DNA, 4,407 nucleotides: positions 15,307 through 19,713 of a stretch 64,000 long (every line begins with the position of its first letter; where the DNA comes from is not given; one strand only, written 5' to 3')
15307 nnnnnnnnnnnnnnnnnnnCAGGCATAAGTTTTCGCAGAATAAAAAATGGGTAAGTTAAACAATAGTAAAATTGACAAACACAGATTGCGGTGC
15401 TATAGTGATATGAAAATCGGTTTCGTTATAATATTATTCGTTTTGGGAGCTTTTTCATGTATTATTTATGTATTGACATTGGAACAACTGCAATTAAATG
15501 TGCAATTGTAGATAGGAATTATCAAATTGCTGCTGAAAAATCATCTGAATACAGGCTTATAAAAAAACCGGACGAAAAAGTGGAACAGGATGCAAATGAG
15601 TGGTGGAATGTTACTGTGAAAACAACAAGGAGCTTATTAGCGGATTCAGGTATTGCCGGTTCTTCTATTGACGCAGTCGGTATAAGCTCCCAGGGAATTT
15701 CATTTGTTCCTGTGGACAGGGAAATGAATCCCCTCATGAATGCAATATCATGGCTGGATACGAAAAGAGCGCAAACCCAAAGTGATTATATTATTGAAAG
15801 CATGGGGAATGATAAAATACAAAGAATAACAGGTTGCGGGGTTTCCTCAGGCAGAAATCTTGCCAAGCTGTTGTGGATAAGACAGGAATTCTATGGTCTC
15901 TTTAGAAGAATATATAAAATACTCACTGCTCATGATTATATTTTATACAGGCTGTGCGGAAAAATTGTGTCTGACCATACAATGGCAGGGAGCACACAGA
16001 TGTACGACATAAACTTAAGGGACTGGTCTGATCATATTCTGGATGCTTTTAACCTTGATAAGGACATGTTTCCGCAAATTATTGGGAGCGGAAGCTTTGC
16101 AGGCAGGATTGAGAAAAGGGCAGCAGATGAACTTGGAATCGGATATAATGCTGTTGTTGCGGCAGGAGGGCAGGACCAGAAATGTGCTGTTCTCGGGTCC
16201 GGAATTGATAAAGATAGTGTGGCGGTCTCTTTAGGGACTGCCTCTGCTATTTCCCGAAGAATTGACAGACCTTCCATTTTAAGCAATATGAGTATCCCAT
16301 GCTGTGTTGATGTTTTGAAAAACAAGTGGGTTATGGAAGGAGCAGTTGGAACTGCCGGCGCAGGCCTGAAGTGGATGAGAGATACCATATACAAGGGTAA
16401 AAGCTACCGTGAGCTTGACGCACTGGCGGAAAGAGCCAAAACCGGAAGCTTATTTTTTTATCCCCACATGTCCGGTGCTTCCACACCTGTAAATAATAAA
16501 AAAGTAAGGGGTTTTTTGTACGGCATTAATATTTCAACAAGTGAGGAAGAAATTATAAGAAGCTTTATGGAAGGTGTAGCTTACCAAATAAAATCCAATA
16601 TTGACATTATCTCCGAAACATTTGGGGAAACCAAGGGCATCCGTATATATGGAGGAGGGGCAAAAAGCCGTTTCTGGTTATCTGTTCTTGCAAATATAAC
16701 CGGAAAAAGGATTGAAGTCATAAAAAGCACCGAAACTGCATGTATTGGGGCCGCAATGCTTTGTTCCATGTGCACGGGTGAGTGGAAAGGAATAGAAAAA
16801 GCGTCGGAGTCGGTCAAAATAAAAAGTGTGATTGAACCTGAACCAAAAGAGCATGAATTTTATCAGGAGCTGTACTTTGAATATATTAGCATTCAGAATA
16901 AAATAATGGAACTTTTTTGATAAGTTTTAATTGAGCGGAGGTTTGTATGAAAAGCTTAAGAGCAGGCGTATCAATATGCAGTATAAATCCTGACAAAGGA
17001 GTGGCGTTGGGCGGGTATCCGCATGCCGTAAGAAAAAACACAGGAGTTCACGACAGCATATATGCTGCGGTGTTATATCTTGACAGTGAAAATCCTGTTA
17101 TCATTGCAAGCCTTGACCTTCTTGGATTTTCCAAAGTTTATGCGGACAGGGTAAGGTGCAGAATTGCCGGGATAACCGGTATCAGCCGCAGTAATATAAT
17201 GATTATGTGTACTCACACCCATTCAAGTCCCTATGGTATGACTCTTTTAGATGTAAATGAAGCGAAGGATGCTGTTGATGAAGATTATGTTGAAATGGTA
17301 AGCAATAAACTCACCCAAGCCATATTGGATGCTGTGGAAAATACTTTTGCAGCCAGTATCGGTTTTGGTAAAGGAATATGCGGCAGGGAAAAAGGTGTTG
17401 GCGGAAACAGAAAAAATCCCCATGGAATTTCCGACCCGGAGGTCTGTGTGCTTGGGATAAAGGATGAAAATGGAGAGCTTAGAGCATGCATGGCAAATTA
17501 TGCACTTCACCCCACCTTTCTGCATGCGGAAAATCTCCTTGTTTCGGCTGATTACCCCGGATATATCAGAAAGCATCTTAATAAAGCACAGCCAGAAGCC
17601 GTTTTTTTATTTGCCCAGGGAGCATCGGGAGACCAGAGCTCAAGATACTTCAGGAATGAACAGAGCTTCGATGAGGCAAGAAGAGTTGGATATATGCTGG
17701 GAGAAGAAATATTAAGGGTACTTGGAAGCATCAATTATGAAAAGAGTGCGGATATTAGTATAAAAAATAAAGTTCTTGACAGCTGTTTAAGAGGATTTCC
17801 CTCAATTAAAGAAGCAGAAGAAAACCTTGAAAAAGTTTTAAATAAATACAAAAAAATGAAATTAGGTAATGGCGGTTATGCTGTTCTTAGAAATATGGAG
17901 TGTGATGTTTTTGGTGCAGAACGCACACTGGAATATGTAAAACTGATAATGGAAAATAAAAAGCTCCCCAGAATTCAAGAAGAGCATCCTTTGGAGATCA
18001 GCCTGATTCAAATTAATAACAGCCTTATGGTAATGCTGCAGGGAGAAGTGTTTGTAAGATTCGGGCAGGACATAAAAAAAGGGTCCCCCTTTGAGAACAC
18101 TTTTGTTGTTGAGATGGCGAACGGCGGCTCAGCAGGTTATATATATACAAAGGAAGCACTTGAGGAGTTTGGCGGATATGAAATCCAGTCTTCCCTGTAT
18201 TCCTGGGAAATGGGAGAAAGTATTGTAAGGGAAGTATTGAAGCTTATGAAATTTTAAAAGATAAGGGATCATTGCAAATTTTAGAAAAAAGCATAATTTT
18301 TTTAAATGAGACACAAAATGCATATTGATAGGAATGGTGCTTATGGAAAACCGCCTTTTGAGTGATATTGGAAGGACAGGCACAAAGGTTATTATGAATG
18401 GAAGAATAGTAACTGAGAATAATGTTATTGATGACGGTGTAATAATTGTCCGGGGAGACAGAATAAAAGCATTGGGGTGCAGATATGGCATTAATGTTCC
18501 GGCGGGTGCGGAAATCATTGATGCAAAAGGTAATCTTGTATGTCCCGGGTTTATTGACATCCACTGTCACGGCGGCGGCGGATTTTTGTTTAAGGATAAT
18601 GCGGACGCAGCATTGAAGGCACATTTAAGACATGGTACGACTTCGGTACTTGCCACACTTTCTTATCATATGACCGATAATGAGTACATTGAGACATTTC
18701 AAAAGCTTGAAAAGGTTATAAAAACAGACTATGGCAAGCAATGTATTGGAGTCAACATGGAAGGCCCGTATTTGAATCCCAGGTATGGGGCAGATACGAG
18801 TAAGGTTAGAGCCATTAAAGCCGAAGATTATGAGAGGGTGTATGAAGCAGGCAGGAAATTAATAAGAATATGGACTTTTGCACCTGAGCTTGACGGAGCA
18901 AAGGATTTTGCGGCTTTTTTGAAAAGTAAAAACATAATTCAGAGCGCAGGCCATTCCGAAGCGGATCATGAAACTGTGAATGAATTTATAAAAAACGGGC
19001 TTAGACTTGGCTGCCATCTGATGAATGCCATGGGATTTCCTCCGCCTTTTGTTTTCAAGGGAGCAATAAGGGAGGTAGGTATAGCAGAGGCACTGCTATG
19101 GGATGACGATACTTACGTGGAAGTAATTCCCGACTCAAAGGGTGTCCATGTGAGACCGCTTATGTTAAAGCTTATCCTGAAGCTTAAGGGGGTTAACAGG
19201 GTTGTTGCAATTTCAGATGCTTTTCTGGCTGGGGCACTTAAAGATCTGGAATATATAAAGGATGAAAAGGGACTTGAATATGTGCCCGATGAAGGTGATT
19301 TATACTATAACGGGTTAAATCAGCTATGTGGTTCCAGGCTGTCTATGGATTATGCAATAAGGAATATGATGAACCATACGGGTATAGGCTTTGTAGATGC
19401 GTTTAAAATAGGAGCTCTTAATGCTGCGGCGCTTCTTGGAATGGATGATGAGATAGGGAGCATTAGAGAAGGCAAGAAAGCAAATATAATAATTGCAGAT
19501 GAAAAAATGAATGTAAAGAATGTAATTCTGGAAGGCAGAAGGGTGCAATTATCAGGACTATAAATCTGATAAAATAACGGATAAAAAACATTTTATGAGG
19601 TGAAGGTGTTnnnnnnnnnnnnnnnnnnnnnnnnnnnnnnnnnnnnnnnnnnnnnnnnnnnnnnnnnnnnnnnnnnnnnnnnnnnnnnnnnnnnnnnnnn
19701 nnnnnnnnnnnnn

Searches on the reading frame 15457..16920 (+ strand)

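Call 41: search_protein_families(library=pfam, proteins=[window:15457-16920:+], max_evalue=0.000001)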
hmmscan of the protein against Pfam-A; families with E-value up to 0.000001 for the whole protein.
window:15457-16920:+ (487 aa): 2 families
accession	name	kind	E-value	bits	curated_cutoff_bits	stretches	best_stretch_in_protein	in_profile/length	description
PF00370.27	FGGY_N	-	1e-62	212.4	28.8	1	2-247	1-245/245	FGGY family of carbohydrate kinases, N-terminal domain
PF02782.22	FGGY_C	-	4.4e-29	102.1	27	1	257-438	3-196/198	FGGY family of carbohydrate kinases, C-terminal domain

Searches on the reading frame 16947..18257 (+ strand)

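Call 41: search_protein_families(library=pfam, proteins=[window:16947-18257:+], max_evalue=0.000001)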
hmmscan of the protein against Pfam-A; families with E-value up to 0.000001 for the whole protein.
window:16947-18257:+ (436 aa): 1 family
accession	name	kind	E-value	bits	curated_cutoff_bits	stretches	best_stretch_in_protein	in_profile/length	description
PF04734.18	Ceramidase_alk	-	5.4e-11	42.3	32.1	1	18-232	16-256/509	Neutral/alkaline non-lysosomal ceramidase, N-terminal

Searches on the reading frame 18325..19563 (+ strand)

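Call 41: search_protein_families(library=pfam, proteins=[window:18325-19563:+], max_evalue=0.000001)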
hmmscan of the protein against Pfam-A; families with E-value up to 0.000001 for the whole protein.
window:18325-19563:+ (412 aa): 2 families
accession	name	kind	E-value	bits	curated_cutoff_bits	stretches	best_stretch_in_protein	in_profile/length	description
PF01979.26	Amidohydro_1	-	1.9e-21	77.1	25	1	71-407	1-345/345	Amidohydrolase family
PF07969.17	Amidohydro_3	-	1.1e-10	42.1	29.7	0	63-85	1-25/472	Amidohydrolase family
